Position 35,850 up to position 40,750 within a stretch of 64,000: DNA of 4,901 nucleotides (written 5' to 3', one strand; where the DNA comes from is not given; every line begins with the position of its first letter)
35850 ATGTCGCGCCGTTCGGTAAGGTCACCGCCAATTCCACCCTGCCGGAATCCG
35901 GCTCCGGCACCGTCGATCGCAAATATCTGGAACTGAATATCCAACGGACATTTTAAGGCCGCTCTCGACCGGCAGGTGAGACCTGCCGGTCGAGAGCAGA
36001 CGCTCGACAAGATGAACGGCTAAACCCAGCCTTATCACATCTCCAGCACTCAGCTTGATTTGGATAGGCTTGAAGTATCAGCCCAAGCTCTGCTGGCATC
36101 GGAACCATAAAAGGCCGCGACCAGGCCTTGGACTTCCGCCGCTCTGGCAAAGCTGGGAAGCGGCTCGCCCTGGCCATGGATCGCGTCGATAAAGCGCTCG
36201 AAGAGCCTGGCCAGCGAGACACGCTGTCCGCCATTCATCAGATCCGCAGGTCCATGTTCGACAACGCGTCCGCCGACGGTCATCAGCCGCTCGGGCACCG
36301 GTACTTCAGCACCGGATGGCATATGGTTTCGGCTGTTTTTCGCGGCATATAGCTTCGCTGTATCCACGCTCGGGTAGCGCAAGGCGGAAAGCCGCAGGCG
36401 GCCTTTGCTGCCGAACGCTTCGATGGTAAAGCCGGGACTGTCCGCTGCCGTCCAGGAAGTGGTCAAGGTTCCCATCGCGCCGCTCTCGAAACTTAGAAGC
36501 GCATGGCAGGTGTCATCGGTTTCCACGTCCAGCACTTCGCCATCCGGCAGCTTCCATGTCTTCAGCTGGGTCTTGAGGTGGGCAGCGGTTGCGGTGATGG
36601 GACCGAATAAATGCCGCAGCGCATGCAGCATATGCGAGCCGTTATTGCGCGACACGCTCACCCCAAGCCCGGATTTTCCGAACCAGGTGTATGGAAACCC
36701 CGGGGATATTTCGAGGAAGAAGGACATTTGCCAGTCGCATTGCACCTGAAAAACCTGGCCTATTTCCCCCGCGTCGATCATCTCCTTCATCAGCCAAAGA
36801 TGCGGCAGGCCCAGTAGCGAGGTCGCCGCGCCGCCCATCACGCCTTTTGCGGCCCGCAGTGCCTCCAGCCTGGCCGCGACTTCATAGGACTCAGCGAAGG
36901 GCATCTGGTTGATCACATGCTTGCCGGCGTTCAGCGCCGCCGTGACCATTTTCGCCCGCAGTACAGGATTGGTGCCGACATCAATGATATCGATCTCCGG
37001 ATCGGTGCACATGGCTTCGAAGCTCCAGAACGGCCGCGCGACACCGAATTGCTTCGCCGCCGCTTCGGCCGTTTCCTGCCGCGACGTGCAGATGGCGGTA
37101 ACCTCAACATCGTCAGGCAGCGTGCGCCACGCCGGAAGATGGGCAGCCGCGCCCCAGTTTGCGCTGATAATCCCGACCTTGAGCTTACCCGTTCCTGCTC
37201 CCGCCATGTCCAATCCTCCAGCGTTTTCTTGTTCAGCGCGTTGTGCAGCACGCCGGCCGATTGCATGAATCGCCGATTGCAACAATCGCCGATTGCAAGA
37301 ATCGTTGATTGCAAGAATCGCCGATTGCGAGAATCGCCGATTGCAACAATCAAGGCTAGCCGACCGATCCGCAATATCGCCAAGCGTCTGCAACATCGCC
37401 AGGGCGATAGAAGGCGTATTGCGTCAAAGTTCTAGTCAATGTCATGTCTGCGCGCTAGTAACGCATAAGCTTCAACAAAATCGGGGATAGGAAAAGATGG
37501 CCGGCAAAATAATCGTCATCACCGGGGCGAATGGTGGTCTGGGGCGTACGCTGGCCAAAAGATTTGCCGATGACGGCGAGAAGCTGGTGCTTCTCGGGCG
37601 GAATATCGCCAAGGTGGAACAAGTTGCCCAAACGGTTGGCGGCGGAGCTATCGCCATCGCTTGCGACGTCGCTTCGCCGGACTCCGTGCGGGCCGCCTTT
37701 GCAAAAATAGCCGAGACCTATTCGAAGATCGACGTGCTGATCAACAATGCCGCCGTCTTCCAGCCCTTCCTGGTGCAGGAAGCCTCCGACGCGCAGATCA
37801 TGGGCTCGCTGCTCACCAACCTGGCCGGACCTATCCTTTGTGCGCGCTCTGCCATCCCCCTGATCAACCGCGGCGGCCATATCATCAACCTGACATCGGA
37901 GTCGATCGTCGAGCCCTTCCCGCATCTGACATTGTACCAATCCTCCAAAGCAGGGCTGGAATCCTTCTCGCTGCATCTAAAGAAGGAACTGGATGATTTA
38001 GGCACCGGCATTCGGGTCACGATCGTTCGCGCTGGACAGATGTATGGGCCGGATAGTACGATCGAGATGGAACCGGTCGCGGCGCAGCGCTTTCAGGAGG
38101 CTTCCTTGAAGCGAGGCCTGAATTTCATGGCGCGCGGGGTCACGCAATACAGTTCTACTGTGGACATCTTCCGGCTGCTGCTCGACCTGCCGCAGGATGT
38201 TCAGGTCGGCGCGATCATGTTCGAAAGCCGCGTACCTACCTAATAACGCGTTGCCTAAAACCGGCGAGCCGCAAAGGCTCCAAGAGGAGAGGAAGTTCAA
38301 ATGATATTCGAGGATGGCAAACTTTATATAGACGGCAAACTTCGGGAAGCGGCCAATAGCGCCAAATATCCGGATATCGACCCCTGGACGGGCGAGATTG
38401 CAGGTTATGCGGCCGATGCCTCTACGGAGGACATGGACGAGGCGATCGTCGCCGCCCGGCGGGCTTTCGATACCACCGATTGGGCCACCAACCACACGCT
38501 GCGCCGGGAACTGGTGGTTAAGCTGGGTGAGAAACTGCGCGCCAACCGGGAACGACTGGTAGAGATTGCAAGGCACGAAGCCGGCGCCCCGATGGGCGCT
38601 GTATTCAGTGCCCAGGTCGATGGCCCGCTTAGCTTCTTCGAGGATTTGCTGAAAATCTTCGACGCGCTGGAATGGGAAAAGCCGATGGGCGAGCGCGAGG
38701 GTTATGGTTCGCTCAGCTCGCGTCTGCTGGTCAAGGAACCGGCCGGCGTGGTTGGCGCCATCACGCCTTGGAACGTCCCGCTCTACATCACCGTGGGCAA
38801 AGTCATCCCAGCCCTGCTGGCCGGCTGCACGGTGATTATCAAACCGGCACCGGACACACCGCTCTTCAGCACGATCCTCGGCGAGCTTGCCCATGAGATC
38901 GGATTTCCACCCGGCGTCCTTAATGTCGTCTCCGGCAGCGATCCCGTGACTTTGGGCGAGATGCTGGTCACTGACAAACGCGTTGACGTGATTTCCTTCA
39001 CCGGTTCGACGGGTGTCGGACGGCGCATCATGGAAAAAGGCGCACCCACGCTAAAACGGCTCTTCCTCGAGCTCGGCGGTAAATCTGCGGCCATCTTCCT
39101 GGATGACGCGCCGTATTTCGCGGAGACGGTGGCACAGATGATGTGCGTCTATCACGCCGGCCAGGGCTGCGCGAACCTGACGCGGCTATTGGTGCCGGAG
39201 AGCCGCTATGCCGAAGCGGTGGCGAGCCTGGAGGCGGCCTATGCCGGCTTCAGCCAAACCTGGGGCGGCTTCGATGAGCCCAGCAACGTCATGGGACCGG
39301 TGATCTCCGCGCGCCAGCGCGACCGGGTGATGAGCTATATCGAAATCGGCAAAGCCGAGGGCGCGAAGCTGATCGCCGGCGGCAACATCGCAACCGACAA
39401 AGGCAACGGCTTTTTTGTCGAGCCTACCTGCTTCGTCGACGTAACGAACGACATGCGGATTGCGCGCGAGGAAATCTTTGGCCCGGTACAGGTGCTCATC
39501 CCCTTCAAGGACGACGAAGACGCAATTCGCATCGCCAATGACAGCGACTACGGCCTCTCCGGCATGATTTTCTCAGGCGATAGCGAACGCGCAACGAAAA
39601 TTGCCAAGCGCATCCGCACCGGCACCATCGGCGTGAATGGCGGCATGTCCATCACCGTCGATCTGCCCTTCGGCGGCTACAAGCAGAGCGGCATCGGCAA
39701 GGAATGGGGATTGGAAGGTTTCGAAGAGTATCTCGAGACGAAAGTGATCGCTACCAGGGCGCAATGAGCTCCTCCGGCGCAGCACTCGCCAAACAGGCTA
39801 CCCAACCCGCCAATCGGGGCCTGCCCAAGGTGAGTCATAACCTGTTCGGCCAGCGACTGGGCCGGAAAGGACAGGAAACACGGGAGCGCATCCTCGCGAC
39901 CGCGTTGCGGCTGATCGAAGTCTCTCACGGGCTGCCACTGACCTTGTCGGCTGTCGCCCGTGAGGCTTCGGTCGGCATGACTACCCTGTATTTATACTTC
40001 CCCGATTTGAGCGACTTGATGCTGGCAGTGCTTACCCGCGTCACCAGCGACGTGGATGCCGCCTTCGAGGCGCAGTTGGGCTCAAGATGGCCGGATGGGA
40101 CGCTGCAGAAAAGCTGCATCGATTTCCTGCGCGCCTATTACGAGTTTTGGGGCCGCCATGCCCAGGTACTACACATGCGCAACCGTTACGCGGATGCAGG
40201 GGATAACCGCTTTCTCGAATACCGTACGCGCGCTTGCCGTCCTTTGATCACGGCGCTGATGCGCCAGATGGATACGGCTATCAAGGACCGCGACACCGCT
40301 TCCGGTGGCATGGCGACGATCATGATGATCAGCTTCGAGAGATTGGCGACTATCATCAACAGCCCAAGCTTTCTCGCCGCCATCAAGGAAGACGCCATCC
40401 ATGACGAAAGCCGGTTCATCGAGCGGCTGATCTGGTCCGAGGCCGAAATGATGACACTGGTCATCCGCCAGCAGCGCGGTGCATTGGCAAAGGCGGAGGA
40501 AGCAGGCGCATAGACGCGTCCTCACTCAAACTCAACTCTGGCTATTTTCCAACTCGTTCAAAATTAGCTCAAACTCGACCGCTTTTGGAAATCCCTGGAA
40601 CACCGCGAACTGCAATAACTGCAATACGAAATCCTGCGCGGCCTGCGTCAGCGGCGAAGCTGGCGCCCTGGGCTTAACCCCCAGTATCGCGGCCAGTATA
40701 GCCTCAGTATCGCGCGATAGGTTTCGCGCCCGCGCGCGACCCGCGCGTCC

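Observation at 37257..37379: Six tandem 16-bp palindromic units carrying four CcrM (GANTC) sites in a divergent catabolic promoter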

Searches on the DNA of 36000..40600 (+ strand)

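Call 6: search_dna_similar(query=window:36000-40600:+, collection=plasmids, mode=near, max_rows=30)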
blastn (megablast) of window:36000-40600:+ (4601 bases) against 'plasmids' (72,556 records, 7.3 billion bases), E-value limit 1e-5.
No match.

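Call 41: search_rna_families(source=window, start=36900, end=37700, threshold=evalue, max_evalue=1)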
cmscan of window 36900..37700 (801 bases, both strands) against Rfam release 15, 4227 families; matches with E-value up to 1: 1.
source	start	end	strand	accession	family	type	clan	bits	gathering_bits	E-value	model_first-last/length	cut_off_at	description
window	37275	37351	-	RF03634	mir-3524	Gene; miRNA;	-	17.8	99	0.89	1-84/84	no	mir-3524 microRNA precursor family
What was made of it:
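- On Known structured RNA (Rfam): The only hit is a 17.8-bit chance match to a miRNA model whose gathering score is 99 bits, E 0.89 (call 41).
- There is no Rfam match (call 41).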

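Call 61: search_dna_similar(query=window:37208-37496:+, collection=plasmids, mode=distant, max_evalue=0.001, max_rows=10)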
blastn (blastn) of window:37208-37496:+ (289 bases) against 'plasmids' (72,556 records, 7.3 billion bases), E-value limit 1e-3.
No match.
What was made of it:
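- On Iteron / centromere array: There is no plasmid similarity (calls 6, 61).
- Closest known: Iterons and plasmid centromere arrays. Different: Here the locus is chromosomal and catabolic, the period is 16 bp, no rep or par gene is adjacent, and there is no plasmid match (calls 6, 61).
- Tried and rejected: Megablast of 36000-40600 and blastn of the spacer against 72,556 plasmids found no match (calls 6, 61).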
